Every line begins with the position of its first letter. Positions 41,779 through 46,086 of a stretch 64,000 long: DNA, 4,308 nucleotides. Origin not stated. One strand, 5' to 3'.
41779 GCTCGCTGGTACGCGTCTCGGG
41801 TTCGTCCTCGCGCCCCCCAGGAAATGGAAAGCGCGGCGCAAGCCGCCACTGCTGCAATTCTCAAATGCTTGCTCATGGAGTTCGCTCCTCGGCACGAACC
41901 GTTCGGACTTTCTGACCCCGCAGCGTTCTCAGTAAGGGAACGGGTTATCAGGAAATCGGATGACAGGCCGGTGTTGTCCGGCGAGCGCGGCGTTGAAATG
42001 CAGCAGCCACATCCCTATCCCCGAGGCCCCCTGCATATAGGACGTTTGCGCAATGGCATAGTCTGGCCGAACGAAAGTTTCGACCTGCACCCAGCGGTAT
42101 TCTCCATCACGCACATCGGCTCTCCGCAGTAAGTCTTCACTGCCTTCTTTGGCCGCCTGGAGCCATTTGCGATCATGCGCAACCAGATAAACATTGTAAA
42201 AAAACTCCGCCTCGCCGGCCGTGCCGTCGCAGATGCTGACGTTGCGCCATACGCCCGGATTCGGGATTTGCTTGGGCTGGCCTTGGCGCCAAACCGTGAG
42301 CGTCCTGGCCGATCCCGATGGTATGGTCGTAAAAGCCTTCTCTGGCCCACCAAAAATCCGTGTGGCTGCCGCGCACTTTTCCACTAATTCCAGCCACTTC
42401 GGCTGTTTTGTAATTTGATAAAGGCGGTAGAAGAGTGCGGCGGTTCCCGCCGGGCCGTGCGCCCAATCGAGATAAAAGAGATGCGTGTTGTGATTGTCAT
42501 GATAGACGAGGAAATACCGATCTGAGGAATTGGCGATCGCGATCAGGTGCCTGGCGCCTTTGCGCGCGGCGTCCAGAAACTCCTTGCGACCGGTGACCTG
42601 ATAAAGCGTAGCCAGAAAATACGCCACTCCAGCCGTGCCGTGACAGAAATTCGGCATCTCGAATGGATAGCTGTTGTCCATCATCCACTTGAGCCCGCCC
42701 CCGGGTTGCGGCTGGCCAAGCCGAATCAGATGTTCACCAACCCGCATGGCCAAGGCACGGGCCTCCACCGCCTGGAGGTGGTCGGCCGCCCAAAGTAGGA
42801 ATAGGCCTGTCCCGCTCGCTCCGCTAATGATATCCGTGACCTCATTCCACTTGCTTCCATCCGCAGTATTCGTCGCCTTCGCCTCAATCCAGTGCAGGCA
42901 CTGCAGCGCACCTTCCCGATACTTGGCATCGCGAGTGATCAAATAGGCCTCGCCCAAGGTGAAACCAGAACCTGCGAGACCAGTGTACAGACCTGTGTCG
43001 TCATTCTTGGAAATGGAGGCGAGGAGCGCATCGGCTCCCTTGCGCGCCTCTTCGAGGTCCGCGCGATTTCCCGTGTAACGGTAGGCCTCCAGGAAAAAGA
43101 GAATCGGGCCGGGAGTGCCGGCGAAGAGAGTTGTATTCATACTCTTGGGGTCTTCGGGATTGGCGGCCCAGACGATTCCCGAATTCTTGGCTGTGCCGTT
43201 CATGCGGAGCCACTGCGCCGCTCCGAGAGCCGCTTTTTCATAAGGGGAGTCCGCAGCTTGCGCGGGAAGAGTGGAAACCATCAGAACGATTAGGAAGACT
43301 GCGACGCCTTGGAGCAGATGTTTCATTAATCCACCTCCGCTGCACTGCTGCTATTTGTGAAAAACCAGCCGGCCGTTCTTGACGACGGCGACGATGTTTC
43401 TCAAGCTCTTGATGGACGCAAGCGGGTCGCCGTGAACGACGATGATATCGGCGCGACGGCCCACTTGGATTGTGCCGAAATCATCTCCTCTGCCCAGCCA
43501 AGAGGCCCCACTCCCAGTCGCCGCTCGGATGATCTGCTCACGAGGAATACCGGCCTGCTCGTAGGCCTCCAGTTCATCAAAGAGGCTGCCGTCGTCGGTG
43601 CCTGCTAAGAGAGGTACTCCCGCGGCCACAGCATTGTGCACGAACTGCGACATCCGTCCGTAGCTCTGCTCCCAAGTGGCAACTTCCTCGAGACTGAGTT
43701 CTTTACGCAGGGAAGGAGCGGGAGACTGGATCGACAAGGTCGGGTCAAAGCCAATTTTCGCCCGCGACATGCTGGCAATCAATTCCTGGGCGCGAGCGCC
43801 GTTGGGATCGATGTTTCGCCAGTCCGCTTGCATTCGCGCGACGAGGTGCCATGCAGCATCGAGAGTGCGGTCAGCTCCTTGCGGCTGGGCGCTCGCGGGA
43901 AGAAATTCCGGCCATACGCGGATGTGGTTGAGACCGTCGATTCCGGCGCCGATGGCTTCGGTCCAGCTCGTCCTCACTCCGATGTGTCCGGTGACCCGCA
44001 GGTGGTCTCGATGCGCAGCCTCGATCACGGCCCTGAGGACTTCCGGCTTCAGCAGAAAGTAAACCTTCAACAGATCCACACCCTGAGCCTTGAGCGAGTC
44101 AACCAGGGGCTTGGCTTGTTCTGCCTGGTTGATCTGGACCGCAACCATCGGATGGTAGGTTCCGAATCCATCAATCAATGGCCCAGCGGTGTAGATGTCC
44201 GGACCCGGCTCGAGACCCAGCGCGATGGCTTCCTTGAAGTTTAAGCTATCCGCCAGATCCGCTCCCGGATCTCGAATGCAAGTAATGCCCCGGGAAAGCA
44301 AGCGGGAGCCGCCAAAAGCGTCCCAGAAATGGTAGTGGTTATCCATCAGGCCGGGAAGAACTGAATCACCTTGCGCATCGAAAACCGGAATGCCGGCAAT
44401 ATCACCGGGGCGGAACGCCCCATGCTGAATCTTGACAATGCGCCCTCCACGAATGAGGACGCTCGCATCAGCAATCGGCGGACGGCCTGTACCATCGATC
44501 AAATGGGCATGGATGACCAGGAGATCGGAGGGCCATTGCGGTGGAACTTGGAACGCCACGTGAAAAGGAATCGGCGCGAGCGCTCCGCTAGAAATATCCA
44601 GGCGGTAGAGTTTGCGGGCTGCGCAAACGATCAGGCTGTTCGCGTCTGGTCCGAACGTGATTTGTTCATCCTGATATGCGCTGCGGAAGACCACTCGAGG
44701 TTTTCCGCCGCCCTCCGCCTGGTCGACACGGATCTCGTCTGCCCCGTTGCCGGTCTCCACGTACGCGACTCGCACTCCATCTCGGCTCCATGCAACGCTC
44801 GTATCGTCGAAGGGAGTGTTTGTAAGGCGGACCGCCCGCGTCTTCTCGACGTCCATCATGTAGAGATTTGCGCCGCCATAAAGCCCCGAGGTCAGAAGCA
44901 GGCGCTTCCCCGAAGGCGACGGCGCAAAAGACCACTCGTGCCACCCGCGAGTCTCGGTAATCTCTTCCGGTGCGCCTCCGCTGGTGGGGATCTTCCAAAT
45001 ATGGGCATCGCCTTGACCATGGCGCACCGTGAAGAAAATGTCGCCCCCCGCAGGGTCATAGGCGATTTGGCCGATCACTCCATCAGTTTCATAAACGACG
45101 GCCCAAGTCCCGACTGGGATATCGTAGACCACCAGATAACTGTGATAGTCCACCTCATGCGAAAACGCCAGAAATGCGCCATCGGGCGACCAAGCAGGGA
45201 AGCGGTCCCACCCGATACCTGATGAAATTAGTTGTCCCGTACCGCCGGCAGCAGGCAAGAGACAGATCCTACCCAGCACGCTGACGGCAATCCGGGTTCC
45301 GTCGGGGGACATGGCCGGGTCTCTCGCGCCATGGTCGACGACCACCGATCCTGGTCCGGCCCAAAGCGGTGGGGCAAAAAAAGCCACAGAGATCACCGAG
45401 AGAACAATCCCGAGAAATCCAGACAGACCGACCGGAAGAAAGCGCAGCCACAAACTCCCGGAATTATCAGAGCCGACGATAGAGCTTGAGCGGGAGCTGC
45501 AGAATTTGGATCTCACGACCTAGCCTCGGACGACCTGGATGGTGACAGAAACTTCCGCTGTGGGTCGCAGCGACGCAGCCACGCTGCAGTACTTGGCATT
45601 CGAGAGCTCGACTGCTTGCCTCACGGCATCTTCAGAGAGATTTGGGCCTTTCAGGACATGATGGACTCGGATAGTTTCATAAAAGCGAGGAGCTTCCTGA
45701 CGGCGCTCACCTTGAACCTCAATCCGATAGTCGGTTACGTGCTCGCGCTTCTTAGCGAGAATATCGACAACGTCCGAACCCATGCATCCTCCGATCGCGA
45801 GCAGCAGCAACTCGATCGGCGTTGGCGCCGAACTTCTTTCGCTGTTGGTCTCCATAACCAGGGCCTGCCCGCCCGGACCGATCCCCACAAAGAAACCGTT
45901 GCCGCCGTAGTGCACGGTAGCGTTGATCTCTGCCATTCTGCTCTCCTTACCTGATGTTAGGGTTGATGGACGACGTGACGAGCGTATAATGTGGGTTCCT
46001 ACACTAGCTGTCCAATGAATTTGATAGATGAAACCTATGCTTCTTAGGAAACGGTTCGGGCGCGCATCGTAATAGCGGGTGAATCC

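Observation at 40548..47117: LysR-flanked envelope operon: OsmC, PD40-amidohydrolase and two exported non-canonical LanC-like proteins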

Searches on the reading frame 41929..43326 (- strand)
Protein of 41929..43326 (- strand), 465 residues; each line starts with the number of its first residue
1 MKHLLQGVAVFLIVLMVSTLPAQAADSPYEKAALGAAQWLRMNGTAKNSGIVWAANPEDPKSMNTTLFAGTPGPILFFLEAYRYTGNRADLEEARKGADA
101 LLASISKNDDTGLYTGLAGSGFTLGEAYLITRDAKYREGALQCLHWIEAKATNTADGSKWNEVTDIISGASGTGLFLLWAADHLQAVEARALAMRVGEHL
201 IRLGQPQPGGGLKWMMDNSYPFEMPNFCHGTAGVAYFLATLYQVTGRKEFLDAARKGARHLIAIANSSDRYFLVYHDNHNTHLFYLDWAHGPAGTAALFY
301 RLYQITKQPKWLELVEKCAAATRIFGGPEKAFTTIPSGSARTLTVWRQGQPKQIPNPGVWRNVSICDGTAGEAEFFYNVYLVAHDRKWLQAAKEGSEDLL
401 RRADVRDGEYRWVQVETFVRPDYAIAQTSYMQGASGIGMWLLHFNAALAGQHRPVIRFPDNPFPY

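Call 3: search_protein_families(library=pfam, proteins=[window:41929-43326:-], max_evalue=0.01)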
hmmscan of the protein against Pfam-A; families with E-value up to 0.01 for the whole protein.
window:41929-43326:- (465 aa): 6 families
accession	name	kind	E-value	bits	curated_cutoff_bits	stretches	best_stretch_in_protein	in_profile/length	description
PF05147.19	LANC_like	-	1.6e-35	122.8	23.2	2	63-321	3-254/350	Lanthionine synthetase C-like protein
PF07944.18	Beta-AFase-like_GH127_cat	-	1.2e-05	25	24.9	0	80-146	136-206/376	Beta-L-arabinofuranosidase, GH127 catalytic domain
PF03663.20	Glyco_hydro_76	-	5.3e-05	23.3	25.9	1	208-323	133-252/366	Glycosyl hydrolase family 76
PF07470.19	Glyco_hydro_88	-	0.00052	19.5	26.6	0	14-114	80-175/352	Glycosyl Hydrolase Family 88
PF06662.19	C5-epim_C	-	0.00066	19.7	23.3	0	295-322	34-61/188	D-glucuronyl C5-epimerase C-terminus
PF09492.16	Pec_lyase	-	0.00083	19.1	22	0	236-275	46-85/292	Pectic acid lyase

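Call 4: search_protein_families(library=ncbifam, proteins=[window:41929-43326:-], max_evalue=0.01)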
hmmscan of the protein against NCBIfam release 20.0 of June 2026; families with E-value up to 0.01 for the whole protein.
window:41929-43326:- (465 aa): 4 families
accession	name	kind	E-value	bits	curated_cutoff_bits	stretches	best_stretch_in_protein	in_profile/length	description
NF038150.1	lanthi_synth_IV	equivalog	3.1e-35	121.7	650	3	163-323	598-760/851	class IV lanthionine synthetase LanL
TIGR03897.1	lanti_2_LanM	subfamily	6.3e-35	120.2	304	2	59-269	587-795/932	type 2 lanthipeptide synthetase LanM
NF038151.1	lanthi_synth_III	equivalog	1.2e-26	93.4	575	2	219-317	597-690/833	class III lanthionine synthetase LanKC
TIGR02474.1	pec_lyase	equivalog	0.0042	16.7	189.8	0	237-276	53-92/295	pectate lyase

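Call 61: predict_structure(alignment_id=A4)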
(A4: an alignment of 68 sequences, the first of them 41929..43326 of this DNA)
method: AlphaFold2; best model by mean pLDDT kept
length: 465 residues; sequences in the alignment: 68
mean_pLDDT: 91.3   pTM: 0.90
mean pLDDT of the five models: 91.3, 91.1, 89.4, 89.3, 89.3
residues with pLDDT >= 90: 354; 70-90: 80; 50-70: 14; < 50: 17
segments of 3 or more residues with pLDDT < 50: 1-5, 17-25
pLDDT, mean of each block of 10 residues (from residue 1): 49 49 67 98 96 95 94 98 96 99 97 98 99 99 99 93 94 99 97 98 96 92 93 99 98 99 96 92 86 95 98 98 82 84 80 79 89 96 97 96 93 81 88 96 94 91 89
secondary structure, 60 per line:
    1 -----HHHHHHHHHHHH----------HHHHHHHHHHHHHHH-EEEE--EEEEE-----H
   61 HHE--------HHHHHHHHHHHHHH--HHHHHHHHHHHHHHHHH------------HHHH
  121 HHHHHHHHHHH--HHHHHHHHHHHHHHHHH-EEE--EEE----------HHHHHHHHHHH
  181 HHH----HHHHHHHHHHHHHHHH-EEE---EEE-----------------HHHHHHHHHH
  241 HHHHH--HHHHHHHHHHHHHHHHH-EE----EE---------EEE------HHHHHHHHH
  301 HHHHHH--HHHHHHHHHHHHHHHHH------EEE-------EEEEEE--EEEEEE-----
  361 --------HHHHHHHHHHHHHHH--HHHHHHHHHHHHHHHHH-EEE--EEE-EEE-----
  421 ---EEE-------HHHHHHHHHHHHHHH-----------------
elements in order: H6-17 H28-42 E44-47 E50-54 H72-85 H88-104 H117-131 H134-150 E152-154 E157-159 H170-183 H188-203 E205-207 E211-213 H231-245 H248-264 E283-285 H292-306 H309-325 E332-334 E342-347 E350-355 H369-383 H386-402 E404-406 E409-411 E413-415 E424-426 H434-448

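Call 65: fold_search(model_id=the predicted structure, library=pdb)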
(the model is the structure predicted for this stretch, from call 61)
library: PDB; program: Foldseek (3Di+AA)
matches with E <= 10: 867; with E <= 0.001: 132
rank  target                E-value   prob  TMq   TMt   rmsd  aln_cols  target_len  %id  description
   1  8car                  5.6e-11  1.00  0.63  0.37   5.2       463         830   18  Discovery of the lanthipeptide Curvocidin and structural insights into its trifunctional synthetase CuvL (released 2023-06-14)
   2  6wq1_C                6.2e-11  1.00  0.64  0.74   5.4       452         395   16  Eukaryotic LanCL2 protein (released 2021-05-05)
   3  8czk_A                6.2e-11  1.00  0.62  0.71   5.8       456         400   16  Human LanCL1 bound to GSH and Dhb-Erk peptide (released 2023-01-25)
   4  3e6u_D                7.2e-11  1.00  0.60  0.69   5.6       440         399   16  Crystal structure of Human LanCL1 (released 2009-06-23)
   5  6wq1_A                1.1e-10  1.00  0.61  0.71   5.2       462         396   16  Eukaryotic LanCL2 protein (released 2021-05-05)
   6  3t33                  1.1e-10  1.00  0.61  0.69   5.3       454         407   15  Crystal Structure of Arabidopsis GCR2 (released 2013-04-17)
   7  8d0v_A                1.2e-10  1.00  0.62  0.71   5.8       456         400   17  Human LanCL1 C264A mutant bound to GSH (released 2023-01-25)
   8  3e6u_A                1.6e-10  1.00  0.62  0.70   6.2       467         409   16  Crystal structure of Human LanCL1 (released 2009-06-23)
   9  3e73_A                1.7e-10  1.00  0.62  0.71   6.1       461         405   16  Crystal Structure of Human LanCL1 complexed with GSH (released 2009-06-30)
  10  8cav_B                3.9e-10  1.00  0.61  0.34   6.0       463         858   18  Discovery of the lanthipeptide Curvocidin and structural insights into its trifunctional synthetase CuvL (released 2023-06-14)
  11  3e6u_B                4.7e-10  1.00  0.62  0.71   6.0       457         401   15  Crystal structure of Human LanCL1 (released 2009-06-23)
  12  8cav_A                1.1e-09  1.00  0.62  0.35   6.1       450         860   19  Discovery of the lanthipeptide Curvocidin and structural insights into its trifunctional synthetase CuvL (released 2023-06-14)
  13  8byk                  1.2e-09  1.00  0.63  0.66   5.6       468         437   13  The structure of MadC from Clostridium maddingley reveals new insights into class I lanthipeptide cyclases (released 2023-02-22)
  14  8sap_B                1.2e-08  1.00  0.59  0.34   5.7       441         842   17  Crystal structure of class III lanthipeptide synthetase ThurKC (released 2023-10-11)
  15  8sam_A                1.6e-08  1.00  0.60  0.34   5.8       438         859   18  Crystal structure of class III lanthipeptide synthetase LP-GS-ThurKC in complex with ATP (released 2023-10-11)
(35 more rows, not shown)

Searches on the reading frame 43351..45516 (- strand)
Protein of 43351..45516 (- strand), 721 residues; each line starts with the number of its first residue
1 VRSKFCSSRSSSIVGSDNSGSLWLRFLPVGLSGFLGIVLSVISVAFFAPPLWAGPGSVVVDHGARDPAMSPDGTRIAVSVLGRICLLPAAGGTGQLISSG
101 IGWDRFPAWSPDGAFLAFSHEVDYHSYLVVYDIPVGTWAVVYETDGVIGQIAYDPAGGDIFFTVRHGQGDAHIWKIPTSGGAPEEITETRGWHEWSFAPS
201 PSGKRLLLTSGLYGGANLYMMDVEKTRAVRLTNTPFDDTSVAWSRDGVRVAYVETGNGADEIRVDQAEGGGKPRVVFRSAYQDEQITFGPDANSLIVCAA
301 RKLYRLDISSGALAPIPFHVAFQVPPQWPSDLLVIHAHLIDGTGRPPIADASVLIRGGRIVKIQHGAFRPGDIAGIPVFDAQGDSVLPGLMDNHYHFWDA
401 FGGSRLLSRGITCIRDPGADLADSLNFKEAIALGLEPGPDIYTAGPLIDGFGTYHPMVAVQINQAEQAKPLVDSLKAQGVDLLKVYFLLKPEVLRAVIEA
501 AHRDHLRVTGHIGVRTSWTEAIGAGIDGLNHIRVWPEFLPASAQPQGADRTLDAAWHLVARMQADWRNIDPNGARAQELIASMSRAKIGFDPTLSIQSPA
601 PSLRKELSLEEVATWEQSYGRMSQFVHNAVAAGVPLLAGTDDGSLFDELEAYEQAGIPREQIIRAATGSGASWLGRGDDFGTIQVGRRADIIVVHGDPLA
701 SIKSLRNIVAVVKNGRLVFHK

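Call 3: search_protein_families(library=pfam, proteins=[window:43351-45516:-], max_evalue=0.01)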
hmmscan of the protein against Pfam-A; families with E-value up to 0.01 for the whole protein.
window:43351-45516:- (721 aa): 5 families
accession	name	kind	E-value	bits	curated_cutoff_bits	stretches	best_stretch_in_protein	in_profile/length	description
PF01979.26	Amidohydro_1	-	1.6e-14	54.4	25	1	386-718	2-345/345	Amidohydrolase family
PF07676.18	PD40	-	8.5e-14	51.5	20.9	1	229-263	2-37/38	WD40-like Beta Propeller Repeat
PF07969.17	Amidohydro_3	-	7.9e-11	42.5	29.7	1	656-719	406-472/472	Amidohydrolase family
PF00930.27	DPPIV_N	-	8.8e-07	28.4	22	1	147-209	282-346/354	Dipeptidyl peptidase IV (DPP IV) N-terminal region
PF25174.1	Beta-prop_THOC3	-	2.7e-06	27.1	305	0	200-300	55-149/272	THOC3 beta-propeller domain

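Call 4: search_protein_families(library=ncbifam, proteins=[window:43351-45516:-], max_evalue=0.01)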
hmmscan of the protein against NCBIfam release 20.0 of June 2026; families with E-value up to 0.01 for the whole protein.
window:43351-45516:- (721 aa): 38 families (the best 25 are shown)
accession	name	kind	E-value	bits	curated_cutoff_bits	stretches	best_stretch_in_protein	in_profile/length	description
NF051886.1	XaaProDiPepCaul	equivalog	5.7e-29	101.3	500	2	627-718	301-397/398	Xaa-Pro dipeptidase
TIGR02800.1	propeller_TolB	equivalog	5.3e-21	75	343.15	1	106-296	195-381/418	Tol-Pal system beta propeller repeat protein TolB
NF006056.0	PRK08204.1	subfamily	2.1e-13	49.9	391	2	650-700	335-385/449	hypothetical protein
TIGR01224.1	hutI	equivalog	4.2e-10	39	298.15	2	349-406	2-56/377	imidazolonepropionase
NF006055.0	PRK08203.1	equivalog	8.9e-10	37.7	532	2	345-400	21-74/455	8-oxoguanine deaminase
NF006689.0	PRK09237.1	equivalog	9.3e-10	37.6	371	2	331-401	4-70/383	amidohydrolase/deacetylase family metallohydrolase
NF002183.0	PRK01029.1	equivalog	6.6e-09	35.3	405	1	200-300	289-390/429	Tol-Pal system protein TolB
NF053518.1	DipepPtdsDpp5Prph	equivalog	1.3e-08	33.8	900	2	216-299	42-124/655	dipeptidyl-peptidase Dpp5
NF005557.0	PRK07228.1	equivalog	8.2e-08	31.4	522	1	644-700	324-380/445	5'-deoxyadenosine deaminase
NF033523.0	lasso_peptidase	equivalog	2.4e-07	29.9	400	1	89-169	75-155/638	Atxe2 family lasso peptide isopeptidase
TIGR02318.1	phosphono_phnM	equivalog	4.2e-07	29.2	390.55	1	654-718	317-375/376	phosphonate metabolism protein PhnM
NF009060.0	PRK12394.1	equivalog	4.4e-07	29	442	0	331-418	4-92/381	metallo-dependent hydrolase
NF004636.0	PRK05985.1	subfamily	2.4e-06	26.6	408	1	350-407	17-71/398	amidohydrolase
NF011989.0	PRK15446.2-5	equivalog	2.6e-06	26.5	565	0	348-395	18-61/385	alpha-D-ribose 1-methylphosphonate 5-triphosphate diphosphatase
NF011990.0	PRK15446.2-6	subfamily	6e-06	25.2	233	0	660-720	329-384/390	alpha-D-ribose 1-methylphosphonate 5-triphosphate diphosphatase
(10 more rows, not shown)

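Call 58: search_solved_structures(query=window:43351-45516:-, max_evalue=0.00001)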
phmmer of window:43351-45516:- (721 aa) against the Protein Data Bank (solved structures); distinct sequences matched with E-value up to 0.00001: 31.
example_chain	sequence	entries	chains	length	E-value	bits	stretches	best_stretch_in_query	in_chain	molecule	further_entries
3mtw_A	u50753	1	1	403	4.6e-17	64.9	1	625-718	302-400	L-Arginine carboxypeptidase Cc2672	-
9kov_A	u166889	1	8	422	1e-15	60.4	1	628-717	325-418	trum-mut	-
9l6p_A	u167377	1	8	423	2.8e-13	52.4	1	625-716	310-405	LlADH-WT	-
9l2t_G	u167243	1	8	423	4.6e-13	51.7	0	618-716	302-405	Amide hydrolase LlADH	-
8yak_A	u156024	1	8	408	7.1e-13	51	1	651-717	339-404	Imidazolonepropionase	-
4wgx_A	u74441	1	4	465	8.2e-13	50.8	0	649-718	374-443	Molinate hydrolase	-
4ub9_A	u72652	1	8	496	1e-12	50.5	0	649-718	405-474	Molinate hydrolase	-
8yag_A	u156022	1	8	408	2.1e-12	49.5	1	633-717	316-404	Imidazolonepropionase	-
2qs8_A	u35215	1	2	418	2.4e-12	49.3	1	623-717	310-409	Xaa-Pro Dipeptidase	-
9l2o_B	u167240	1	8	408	2.5e-12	49.2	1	649-717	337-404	Imidazolonepropionase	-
4r40_A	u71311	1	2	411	2.7e-12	49.1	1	65-274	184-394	Protein TolB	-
4pwz_A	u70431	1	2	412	2.7e-12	49.1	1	65-274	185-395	Protein TolB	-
8ihq_A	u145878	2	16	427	7e-10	41.2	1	622-716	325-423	Amidohydrolase family protein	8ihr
8j85_A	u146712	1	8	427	9.5e-10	40.7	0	626-716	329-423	Amidohydrolase family protein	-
8ihs_A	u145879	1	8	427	1.6e-09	40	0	626-716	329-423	Amidohydrolase family protein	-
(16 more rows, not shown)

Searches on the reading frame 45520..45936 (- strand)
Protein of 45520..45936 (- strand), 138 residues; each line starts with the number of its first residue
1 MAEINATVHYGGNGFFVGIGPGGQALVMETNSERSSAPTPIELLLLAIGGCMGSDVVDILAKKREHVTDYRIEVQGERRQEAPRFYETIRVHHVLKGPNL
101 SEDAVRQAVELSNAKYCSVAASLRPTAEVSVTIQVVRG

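Call 3: search_protein_families(library=pfam, proteins=[window:45520-45936:-], max_evalue=0.01)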
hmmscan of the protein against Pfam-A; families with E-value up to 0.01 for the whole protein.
window:45520-45936:- (138 aa): 1 family
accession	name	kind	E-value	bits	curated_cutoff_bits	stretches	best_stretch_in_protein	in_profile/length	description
PF02566.24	OsmC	-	1.8e-18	67.2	27.5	1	36-131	4-99/100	OsmC-like protein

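Call 4: search_protein_families(library=ncbifam, proteins=[window:45520-45936:-], max_evalue=0.01)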
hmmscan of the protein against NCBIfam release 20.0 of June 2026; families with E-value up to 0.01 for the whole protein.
window:45520-45936:- (138 aa): 2 families
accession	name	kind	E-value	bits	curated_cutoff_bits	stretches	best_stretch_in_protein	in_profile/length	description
NF008009.0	PRK10738.1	equivalog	2.6e-30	105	138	1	7-135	4-131/134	OsmC family protein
NF041052.1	OsmC_like_Se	domain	0.00012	22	95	1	35-134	37-141/144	OsmC-related (seleno)protein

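Call 59: search_solved_structures(query=window:45520-45936:-, max_evalue=0.001)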
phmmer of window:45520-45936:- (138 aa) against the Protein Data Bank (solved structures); distinct sequences matched with E-value up to 0.001: 3.
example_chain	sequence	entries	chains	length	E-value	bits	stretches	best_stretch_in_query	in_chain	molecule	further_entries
1ml8_A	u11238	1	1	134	6.3e-23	84.3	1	15-136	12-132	hypothetical protein (crp region)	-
2e8c_A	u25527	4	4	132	8.6e-22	80.6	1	38-134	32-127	Hypothetical protein Aq_1549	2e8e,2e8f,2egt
1vla_A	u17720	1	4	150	9e-19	70.9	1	24-132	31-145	Hydroperoxide resistance protein OsmC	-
